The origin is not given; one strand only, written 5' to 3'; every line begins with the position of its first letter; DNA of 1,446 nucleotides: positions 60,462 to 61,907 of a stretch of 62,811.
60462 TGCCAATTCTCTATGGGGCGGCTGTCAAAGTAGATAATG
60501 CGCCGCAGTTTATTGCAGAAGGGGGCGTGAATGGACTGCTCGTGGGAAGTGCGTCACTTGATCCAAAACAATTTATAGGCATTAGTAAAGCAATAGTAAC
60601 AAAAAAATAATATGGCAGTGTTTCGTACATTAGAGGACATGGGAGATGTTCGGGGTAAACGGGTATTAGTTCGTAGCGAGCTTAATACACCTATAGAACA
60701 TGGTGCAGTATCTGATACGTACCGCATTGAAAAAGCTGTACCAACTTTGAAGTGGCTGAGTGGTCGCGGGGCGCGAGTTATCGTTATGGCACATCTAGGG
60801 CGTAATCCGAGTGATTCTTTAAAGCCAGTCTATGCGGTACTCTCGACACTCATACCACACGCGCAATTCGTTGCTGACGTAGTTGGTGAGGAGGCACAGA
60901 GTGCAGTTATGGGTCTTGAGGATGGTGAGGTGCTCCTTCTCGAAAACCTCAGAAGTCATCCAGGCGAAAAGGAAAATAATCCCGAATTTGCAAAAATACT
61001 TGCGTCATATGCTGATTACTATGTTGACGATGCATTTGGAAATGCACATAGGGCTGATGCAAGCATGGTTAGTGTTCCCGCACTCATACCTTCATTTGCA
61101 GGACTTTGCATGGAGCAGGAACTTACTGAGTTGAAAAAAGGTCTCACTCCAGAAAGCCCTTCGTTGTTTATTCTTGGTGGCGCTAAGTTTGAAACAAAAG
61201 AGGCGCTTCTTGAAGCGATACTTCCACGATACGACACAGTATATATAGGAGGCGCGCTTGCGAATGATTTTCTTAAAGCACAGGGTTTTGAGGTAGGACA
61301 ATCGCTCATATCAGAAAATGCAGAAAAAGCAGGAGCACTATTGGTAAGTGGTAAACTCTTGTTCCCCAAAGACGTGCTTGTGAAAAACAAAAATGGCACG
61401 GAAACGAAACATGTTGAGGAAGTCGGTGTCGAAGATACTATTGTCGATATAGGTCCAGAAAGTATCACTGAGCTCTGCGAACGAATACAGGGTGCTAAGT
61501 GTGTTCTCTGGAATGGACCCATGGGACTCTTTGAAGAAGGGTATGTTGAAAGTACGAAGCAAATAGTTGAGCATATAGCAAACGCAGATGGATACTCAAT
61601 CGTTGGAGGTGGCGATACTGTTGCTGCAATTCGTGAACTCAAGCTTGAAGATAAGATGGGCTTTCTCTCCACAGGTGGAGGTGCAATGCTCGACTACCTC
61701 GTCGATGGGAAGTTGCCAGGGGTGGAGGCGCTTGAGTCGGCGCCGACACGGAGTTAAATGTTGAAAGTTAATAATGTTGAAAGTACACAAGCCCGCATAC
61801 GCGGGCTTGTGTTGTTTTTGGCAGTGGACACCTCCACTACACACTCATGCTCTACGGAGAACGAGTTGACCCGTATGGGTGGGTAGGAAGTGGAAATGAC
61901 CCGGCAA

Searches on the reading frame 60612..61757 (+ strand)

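Call 19: search_protein_families(library=pfam, max_evalue=0.001, proteins=[window:60612-61757:+])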
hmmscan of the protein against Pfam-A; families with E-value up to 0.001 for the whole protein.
window:60612-61757:+ (381 aa): 1 family
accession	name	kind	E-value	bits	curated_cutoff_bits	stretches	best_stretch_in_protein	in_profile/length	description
PF00162.24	PGK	-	1.3e-114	383.6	27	1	9-363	3-376/379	Phosphoglycerate kinase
